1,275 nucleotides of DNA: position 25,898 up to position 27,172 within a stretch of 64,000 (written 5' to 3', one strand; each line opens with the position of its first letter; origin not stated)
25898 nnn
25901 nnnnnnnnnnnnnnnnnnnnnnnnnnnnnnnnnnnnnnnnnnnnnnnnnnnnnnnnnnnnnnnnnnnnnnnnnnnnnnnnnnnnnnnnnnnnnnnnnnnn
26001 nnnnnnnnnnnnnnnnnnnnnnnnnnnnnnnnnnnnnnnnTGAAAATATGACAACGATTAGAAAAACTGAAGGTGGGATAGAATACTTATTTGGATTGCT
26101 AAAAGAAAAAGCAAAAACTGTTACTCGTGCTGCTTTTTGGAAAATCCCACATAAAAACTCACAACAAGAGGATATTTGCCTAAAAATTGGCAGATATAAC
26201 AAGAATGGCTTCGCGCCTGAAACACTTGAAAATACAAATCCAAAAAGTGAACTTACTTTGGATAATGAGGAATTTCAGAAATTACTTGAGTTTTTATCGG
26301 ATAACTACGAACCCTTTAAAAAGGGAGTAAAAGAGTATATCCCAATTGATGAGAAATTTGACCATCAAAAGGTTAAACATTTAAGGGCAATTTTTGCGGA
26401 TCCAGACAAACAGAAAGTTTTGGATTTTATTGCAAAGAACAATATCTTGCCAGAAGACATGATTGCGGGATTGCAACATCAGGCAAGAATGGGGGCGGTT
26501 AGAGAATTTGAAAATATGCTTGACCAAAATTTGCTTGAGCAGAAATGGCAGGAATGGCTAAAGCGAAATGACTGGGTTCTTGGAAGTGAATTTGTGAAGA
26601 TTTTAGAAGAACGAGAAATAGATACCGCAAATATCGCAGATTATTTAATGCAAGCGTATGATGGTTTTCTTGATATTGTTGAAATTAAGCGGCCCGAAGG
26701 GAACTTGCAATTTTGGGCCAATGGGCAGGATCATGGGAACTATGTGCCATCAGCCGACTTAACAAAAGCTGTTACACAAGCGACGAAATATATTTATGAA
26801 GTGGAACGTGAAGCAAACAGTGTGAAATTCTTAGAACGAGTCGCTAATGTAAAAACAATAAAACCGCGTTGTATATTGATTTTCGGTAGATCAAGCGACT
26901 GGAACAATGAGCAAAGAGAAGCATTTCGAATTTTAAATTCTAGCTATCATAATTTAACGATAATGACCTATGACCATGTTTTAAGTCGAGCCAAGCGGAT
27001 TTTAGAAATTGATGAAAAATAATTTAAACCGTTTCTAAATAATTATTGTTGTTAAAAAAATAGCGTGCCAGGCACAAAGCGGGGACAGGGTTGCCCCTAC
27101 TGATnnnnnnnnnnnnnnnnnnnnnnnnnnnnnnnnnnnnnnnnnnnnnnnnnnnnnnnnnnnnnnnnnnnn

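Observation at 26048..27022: Candidate Shedu (DUF4263)-like nuclease translationally coupled to a Type III Res gene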

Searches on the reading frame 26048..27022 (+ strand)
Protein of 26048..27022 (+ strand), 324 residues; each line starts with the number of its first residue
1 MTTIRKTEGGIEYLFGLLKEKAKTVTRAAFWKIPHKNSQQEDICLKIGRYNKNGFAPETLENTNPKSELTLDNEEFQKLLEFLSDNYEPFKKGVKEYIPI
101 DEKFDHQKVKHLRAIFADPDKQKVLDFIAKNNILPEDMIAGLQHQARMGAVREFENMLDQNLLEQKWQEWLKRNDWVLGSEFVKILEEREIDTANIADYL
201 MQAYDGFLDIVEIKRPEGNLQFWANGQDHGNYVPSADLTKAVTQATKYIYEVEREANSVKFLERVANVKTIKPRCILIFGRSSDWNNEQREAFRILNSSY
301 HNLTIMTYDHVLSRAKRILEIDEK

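Call 4: search_protein_families(library=pfam, proteins=[window:26048-27022:+], max_evalue=0.01)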
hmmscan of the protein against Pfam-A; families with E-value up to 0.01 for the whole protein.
window:26048-27022:+ (324 aa): 1 family
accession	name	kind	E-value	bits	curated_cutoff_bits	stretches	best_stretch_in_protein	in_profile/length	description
PF14082.12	SduA_C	-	1.1e-27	97.6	27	1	164-311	4-158/159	Shedu protein SduA, C-terminal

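Call 5: search_protein_families(library=padloc, proteins=[window:26048-27022:+], max_evalue=0.01)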
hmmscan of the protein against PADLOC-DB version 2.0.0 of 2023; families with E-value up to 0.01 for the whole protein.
window:26048-27022:+ (324 aa): 24 families
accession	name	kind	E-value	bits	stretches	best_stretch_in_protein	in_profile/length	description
PDLC00385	SduA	-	2.1e-144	478.7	1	15-322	9-317/319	DUF4263 domain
PDLC00402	SduA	-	9.2e-40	134.8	1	17-321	26-333/354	DUF4263 domain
PDLC00390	SduA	-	7e-25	85.9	1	136-321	144-336/339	DUF4263 domain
PDLC00388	SduA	-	1.9e-23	81.2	1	150-320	206-394/402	DUF4263 domain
PDLC00391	SduA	-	4.8e-22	76.6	1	61-320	104-400/402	DUF4263 domain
PDLC00384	SduA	-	3.1e-20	70.4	1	151-320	278-457/476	DUF4263 domain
PDLC00405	SduA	-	3.2e-20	70.9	1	150-320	143-310/323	DUF4263 domain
PDLC00400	SduA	-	7.6e-20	69.5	1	146-319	110-293/308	DUF4263 domain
PDLC00394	SduA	-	1.7e-18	64.9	1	62-322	90-386/392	DUF4263 domain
PDLC00380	SduA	-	3.2e-18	63.5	1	151-317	287-463/480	DUF4263 domain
PDLC00382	SduA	-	3.2e-17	60.9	1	123-320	107-321/336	DUF4263 domain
PDLC00389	SduA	-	4.1e-17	60.8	1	150-321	213-375/383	DUF4263 domain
PDLC00392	SduA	-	5.4e-16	56.7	1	43-320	80-390/396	DUF4263 domain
PDLC00399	SduA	-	6.1e-16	56.7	1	68-321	113-370/375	DUF4263 domain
PDLC00401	SduA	-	9.2e-15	52.9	1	142-320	219-398/404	DUF4263 domain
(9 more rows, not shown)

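Call 7: search_solved_structures(query=window:26048-27022:+, max_evalue=1, show_alignments=3)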
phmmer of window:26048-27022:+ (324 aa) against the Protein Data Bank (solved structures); distinct sequences matched with E-value up to 1: 3.
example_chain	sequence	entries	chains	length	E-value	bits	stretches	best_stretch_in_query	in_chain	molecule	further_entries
8ti8_A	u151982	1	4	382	9e-10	41.7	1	70-321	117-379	Shedu protein SduA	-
8ti9_E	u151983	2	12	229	1.3e-08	37.8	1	151-321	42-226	Shedu protein SduA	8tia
8ps4_A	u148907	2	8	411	1.7e-07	34.2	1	160-320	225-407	Shedu effector protein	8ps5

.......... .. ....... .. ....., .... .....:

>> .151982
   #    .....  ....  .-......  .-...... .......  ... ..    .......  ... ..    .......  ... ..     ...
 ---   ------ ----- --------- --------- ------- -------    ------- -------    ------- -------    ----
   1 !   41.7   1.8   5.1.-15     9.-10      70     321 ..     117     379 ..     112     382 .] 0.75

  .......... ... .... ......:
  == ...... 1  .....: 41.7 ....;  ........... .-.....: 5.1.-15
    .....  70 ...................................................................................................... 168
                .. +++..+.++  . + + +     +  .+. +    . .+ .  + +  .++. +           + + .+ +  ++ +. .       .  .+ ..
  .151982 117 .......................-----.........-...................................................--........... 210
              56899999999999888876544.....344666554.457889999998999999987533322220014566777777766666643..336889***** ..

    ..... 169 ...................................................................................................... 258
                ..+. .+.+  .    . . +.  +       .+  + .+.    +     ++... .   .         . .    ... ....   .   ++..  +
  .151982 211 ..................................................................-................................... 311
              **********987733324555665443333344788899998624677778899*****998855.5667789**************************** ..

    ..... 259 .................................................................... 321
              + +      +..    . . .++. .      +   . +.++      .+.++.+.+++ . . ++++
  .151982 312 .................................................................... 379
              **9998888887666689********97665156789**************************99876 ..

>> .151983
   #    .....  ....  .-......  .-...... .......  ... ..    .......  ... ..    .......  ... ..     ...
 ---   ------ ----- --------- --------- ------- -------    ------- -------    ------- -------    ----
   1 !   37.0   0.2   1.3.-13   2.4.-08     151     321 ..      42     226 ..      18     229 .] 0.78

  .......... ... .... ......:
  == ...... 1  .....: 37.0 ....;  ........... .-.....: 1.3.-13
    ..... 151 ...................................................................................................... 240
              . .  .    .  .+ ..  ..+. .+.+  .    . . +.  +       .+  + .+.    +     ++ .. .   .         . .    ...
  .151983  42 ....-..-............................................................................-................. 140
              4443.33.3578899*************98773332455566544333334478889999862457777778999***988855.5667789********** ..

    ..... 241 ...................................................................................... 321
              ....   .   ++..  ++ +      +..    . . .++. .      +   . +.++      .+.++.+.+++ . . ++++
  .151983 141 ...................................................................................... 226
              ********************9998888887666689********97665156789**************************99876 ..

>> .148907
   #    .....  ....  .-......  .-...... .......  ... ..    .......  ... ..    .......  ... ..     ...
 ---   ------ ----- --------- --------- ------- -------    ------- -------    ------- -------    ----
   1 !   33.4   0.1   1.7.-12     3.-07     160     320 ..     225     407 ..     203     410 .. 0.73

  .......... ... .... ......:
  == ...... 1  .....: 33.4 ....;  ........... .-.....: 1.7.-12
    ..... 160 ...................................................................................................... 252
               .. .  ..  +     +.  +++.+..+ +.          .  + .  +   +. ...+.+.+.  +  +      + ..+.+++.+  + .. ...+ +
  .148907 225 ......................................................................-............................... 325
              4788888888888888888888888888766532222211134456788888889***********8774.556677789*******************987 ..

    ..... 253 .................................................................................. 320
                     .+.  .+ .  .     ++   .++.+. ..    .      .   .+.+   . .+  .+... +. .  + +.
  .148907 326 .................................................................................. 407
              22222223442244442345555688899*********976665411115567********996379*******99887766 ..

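Call 10: search_protein_families(library=ncbifam, proteins=[window:26048-27022:+], max_evalue=0.01)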
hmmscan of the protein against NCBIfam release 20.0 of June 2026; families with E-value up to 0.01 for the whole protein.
window:26048-27022:+ (324 aa): 1 family
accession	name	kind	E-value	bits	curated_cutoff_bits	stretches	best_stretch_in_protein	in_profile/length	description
NF050001.1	restrict_BbrUII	equivalog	0.0067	15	550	0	118-316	438-635/659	BbrUII/HgiDII family restriction enzyme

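Call 15: find_homologous_proteins(query=window:26048-27022:+, max_evalue=1e-10)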
Query window:26048-27022:+ (324 aa): 2020 proteins with E <= 1e-10 among 3113 candidates; the best 120 are listed.
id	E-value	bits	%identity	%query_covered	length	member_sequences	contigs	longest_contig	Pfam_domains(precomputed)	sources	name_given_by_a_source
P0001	3.8e-216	734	100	100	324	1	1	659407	PF14082.13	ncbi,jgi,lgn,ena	ncbi:MAG: Shedu immune nuclease family protein [Candidatus Omnitrophota bacterium]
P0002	3.8e-193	659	88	100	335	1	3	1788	PF14082.13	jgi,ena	-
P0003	9.7e-192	654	87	100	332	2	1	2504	PF14082.13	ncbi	-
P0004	3.5e-191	652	88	100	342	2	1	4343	PF14082.13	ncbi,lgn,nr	ncbi:MAG: DUF4263 domain-containing protein [Candidatus Shapirobacteria bacterium]|nr:DUF4263 domain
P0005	5.0e-191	652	88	100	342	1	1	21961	PF14082.13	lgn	-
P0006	1.3e-190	651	87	99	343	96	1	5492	PF14082.13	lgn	-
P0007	1.1e-189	648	86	100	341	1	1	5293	PF14082.13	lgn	-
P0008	9.5e-189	644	85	100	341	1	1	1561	PF14082.13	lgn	-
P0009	1.8e-187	640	86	99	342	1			PF14082.13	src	-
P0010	2.2e-187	640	86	100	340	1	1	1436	PF14082.13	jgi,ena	-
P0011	2.2e-187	640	86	100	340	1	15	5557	PF14082.13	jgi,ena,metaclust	metaclust:\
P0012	3.1e-187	640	86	100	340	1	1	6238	PF14082.13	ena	-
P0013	4.3e-187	639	86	100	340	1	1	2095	PF14082.13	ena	-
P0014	8.3e-187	638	86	100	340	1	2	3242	PF14082.13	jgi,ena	-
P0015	8.3e-187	638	86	100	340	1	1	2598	PF14082.13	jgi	-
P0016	9.2e-187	638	86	100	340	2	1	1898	PF14082.13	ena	-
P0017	5.3e-186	635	85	100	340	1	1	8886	PF14082.13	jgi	-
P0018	6.2e-186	635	87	100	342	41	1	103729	PF14082.13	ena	-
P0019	7.3e-186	635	86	100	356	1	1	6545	PF14082.13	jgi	jgi:hypothetical protein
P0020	7.8e-186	635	86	100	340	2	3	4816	PF14082.13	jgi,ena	-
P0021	1.9e-185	634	85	100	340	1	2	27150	PF14082.13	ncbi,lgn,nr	ncbi:MAG: DUF4263 domain-containing protein [Candidatus Moranbacteria bacterium]|nr:DUF4263 domain-c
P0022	1.4e-184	631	85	100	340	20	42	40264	PF14082.13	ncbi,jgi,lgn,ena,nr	ncbi:MAG: hypothetical protein AUK33_00550 [Flavobacteriaceae bacterium CG2_30_34_30]|nr:DUF4263 dom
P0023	1.5e-184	631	84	100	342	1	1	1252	PF14082.13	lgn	-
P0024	1.2e-183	628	85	100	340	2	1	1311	PF14082.13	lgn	-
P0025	1.5e-183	627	85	100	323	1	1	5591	PF14082.13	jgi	-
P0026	1.6e-183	627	85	100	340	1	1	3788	PF14082.13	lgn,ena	-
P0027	4.4e-183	626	83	100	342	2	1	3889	PF14082.13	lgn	-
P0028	4.3e-182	623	83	100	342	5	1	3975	PF14082.13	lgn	-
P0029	8.1e-182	622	82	100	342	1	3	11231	PF14082.13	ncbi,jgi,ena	-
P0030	1.0e-181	621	83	100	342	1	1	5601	PF14082.13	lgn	-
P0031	2.1e-181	620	84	100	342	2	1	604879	PF14082.13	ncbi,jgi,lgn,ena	ncbi:MAG: Shedu immune nuclease family protein [Ignavibacteria bacterium]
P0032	3.9e-181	619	84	100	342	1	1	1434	PF14082.13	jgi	jgi:hypothetical protein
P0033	9.4e-181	618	83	100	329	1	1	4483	PF14082.13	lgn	-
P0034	1.5e-180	618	84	100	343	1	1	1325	PF14082.13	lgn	-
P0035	5.3e-180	616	83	100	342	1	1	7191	PF14082.13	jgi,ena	-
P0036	6.5e-180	615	83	99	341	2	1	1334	PF14082.13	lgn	-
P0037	8.2e-180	615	83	100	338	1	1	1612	PF14082.13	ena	-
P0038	1.2e-179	615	81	100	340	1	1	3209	PF14082.13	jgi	jgi:hypothetical protein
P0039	2.5e-179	614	84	100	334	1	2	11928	PF14082.13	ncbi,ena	-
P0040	8.7e-179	612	82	100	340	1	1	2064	PF14082.13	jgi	jgi:hypothetical protein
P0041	9.1e-179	612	82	100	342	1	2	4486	PF14082.13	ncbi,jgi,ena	-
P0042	9.1e-179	612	81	100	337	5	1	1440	PF14082.13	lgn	-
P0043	1.3e-178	611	82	99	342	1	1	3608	PF14082.13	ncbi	-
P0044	1.5e-178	611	83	99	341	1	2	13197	PF14082.13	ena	-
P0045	3.6e-178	610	83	99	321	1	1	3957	PF14082.13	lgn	-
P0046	3.7e-178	610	81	100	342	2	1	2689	PF14082.13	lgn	-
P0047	3.8e-178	610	80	99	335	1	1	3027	PF14082.13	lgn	-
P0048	4.5e-178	609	80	99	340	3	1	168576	PF14082.13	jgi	jgi:23S rRNA pseudoU1915 N3-methylase RlmH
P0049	4.9e-178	609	81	99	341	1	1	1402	PF14082.13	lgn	-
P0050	9.2e-178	608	81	100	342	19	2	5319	PF14082.13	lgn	-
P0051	9.6e-178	608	81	100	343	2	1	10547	PF14082.13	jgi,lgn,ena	-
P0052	1.4e-177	608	81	100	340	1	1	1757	PF14082.13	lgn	-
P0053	2.7e-177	607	82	100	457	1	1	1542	PF14082.13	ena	-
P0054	4.7e-177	606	82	99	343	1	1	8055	PF14082.13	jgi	-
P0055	4.8e-177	606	83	99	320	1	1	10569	PF14082.13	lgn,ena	-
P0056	7.7e-177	605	82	99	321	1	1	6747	PF14082.13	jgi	-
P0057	1.0e-176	605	79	100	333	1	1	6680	PF14082.13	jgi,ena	-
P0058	1.3e-176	605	80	100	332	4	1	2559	PF14082.13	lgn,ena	-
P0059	1.5e-176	604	80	100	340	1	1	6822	PF14082.13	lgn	-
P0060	2.0e-176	604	80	99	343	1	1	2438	PF14082.13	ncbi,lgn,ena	-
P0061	2.1e-176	604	79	100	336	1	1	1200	PF14082.13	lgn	-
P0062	2.3e-176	604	80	100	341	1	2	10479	PF14082.13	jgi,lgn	jgi:hypothetical protein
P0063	5.9e-176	602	81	100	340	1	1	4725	PF14082.13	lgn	-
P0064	1.3e-175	601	79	99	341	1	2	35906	PF14082.13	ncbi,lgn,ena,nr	ncbi:DUF4263 domain-containing protein [Candidatus Parcubacteria bacterium]|nr:DUF4263 domain-contai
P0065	1.8e-175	601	80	99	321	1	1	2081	PF14082.13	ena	-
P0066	1.9e-175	601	80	100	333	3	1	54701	PF14082.13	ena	-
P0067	2.7e-175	600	81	99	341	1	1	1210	PF14082.13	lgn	-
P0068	4.4e-175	600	80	100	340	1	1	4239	PF14082.13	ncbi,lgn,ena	-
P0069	9.3e-175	599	81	99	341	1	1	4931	PF14082.13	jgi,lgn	-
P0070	1.1e-174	598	80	100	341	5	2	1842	PF14082.13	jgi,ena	-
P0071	1.3e-174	598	80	99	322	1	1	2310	PF14082.13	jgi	jgi:hypothetical protein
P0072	1.7e-174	598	80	100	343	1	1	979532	PF14082.13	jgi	-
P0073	2.0e-174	597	81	98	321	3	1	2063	PF14082.13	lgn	-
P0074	2.7e-174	597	80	99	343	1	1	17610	PF14082.13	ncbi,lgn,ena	-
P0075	3.7e-174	597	81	99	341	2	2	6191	PF14082.13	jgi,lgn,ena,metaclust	metaclust:\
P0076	7.6e-174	596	81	99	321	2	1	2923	PF14082.13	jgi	-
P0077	8.2e-174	595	79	100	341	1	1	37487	PF14082.13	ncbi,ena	-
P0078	3.7e-173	593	80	99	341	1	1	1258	PF14082.13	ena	-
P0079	5.3e-173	593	80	99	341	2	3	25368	PF14082.13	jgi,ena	jgi:hypothetical protein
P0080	1.1e-172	592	79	100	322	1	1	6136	PF14082.13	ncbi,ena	-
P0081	1.7e-172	591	81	100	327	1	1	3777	PF14082.13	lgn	-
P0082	2.0e-172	591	79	100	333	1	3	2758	PF14082.13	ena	-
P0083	3.4e-172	590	79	100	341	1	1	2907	PF14082.13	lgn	-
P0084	3.4e-172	590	78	100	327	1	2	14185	PF14082.13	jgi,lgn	jgi:hypothetical protein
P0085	4.1e-172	590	80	99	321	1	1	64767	PF14082.13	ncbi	-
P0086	7.2e-172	589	79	99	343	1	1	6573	PF14082.13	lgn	-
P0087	7.6e-172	589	78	100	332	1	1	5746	PF14082.13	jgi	jgi:hypothetical protein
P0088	2.8e-171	587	80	100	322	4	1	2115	PF14082.13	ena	-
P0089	2.0e-170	584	78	100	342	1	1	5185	PF14082.13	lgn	-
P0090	2.3e-170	584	77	100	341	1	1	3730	PF14082.13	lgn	-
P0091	2.6e-170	584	80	99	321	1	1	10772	PF14082.13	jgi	-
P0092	2.8e-170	584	78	99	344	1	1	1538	PF14082.13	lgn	-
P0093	3.9e-170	583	77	100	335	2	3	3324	PF14082.13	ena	-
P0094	6.6e-170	583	79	100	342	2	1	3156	PF14082.13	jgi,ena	-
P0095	1.3e-169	582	80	99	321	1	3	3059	PF14082.13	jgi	-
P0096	2.7e-169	581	78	100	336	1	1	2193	PF14082.13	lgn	-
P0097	3.8e-169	580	76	100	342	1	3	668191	PF14082.13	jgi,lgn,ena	jgi:hypothetical protein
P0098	7.5e-169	579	78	100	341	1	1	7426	PF14082.13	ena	-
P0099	8.4e-169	579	77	99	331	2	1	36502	PF14082.13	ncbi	-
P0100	1.2e-168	578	77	99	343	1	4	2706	PF14082.13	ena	-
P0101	1.6e-168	578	77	100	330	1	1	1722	PF14082.13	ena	-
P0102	2.8e-168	577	76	100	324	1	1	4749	PF14082.13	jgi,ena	-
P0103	3.7e-168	577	78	99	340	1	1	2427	PF14082.13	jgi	jgi:hypothetical protein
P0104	8.5e-168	576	76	100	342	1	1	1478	PF14082.13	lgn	-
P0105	8.9e-168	576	76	100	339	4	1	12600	PF14082.13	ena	-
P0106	2.3e-167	574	78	100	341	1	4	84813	PF14082.13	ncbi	ncbi:MAG: Shedu immune nuclease family protein [Candidatus Humimicrobiaceae bacterium]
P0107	6.1e-167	573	77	99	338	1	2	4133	PF14082.13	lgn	-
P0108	7.0e-167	573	76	100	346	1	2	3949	PF14082.13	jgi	-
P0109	1.5e-166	572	76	100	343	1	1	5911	PF14082.13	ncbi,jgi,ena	-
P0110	5.7e-166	570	75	99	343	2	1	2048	PF14082.13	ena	-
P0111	7.1e-166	569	76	98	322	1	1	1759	PF14082.13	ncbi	-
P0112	1.1e-165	569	75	100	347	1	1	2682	PF14082.13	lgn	-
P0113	2.0e-165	568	75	99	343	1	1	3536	PF14082.13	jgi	jgi:hypothetical protein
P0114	2.3e-165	568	77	99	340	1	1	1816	PF14082.13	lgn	-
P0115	1.4e-164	565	77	98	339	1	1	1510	PF14082.13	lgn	-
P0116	3.6e-164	564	75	99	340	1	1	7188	PF14082.13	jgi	jgi:hypothetical protein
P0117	6.3e-164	563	75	99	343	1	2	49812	PF14082.13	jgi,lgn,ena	-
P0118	8.4e-164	563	74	99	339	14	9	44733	PF14082.13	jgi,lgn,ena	-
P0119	9.1e-164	562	76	99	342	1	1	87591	PF14082.13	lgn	-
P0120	2.6e-163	561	73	100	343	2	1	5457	PF14082.13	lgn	-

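Call 16: find_related_loci(query=window:26048-27022:+, collection=genome_contigs, flank=10000)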
Query window:26048-27022:+ (324 aa) in genome_contigs; peptide patterns used: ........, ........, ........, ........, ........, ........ (x = any residue, [..] = any of these).
37 stretches matched a pattern; 8 encode a relative of the query (tblastn E <= 1e-3); 8 distinct loci.
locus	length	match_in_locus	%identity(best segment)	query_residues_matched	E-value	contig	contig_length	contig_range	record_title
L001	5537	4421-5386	90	1-323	0e+0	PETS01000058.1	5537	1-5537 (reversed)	MAG: Candidatus Falkowbacteria bacterium CG02_land_8_20_14_3_00_36_14 CG02_land_8_20_14_3.00_150_scaffold_10770_c, whole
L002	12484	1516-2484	86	1-323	0e+0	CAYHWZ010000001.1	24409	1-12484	MAG TPA_asm: uncultured Elusimicrobia bacterium isolate ERP119705_co15_595 genome assembly, contig: NODE_1817_length_244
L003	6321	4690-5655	84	1-323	0e+0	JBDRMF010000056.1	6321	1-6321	MAG: Patescibacteria group bacterium isolate MEGAHIT-group-1.819 k141_5713068, whole genome shotgun sequence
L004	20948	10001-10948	79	1-319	5e-174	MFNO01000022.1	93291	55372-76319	MAG: Candidatus Levybacteria bacterium RIFCSPHIGHO2_01_FULL_38_26 rifcsphigho2_01_scaffold_421, whole genome shotgun seq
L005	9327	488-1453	85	1-323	0e+0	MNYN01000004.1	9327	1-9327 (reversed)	MAG: Flavobacteriaceae bacterium CG2_30_34_30 cg2_3.0_scaffold_7788_c, whole genome shotgun sequence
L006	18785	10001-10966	85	1-323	0e+0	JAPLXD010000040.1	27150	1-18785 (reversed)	MAG: Candidatus Moraniibacteriota bacterium isolate LacPavin_0818_WC55_MAG_45_10 LacPavin_0818_WC55_scaffold_40124, whol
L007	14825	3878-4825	48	1-323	5e-98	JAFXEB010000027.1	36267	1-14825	MAG: Clostridia bacterium isolate RGIG6331 Sheep_Rectum-3__c2132, whole genome shotgun sequence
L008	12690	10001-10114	89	1-38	9e-18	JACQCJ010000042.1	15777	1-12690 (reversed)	MAG: Candidatus Peregrinibacteria bacterium isolate NC_groundwater_965_Pr1_S-0.2um_56_77 Montesol18-Sp2_coassembly_scaff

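Call 18: find_encoding_contigs(protein=P0022, flank=8000, max_places=10)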
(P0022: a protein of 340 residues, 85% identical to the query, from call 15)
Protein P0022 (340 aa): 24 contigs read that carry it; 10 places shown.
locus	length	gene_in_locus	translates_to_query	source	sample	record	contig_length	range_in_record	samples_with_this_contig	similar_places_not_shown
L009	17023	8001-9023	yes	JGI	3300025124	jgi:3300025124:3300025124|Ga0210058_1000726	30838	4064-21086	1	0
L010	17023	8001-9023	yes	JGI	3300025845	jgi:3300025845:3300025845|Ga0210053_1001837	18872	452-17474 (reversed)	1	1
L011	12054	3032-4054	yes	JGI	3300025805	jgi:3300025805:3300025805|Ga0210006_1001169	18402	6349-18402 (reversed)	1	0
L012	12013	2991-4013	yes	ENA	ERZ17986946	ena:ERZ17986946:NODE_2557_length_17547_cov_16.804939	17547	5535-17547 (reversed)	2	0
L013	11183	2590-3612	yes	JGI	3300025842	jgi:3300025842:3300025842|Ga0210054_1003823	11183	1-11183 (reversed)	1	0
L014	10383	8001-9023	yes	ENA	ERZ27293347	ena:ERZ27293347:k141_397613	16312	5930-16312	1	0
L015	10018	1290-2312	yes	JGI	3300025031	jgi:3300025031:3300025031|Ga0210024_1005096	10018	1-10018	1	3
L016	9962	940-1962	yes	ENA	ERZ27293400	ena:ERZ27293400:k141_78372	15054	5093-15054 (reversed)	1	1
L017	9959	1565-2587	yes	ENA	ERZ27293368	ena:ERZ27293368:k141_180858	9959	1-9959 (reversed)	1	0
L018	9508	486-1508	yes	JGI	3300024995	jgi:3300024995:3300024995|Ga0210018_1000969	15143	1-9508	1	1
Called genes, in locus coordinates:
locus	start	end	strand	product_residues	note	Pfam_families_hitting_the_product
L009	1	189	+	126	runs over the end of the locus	PF01609:DDE_Tnp_1, PF13586:DDE_Tnp_1_2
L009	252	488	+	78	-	PF00486:Trans_reg_C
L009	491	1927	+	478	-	-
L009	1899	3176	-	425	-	-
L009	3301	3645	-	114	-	-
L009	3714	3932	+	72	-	-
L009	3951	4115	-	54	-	-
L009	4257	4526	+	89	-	-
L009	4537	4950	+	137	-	PF01850:PIN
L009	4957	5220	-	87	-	-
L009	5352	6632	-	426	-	PF00349:Hexokinase_1, PF03727:Hexokinase_2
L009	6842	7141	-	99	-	-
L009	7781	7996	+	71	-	PF13560:HTH_31 (weak), PF12844:HTH_19, PF01381:HTH_3, PF13443:HTH_26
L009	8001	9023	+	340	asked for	PF14082:SduA_C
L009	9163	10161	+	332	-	PF02661:Fic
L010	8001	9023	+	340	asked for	PF14082:SduA_C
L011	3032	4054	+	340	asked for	PF14082:SduA_C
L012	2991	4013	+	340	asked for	PF14082:SduA_C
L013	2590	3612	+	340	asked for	PF14082:SduA_C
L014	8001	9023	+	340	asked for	PF14082:SduA_C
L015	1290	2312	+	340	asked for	PF14082:SduA_C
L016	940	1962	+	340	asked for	PF14082:SduA_C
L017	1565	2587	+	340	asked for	PF14082:SduA_C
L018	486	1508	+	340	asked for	PF14082:SduA_C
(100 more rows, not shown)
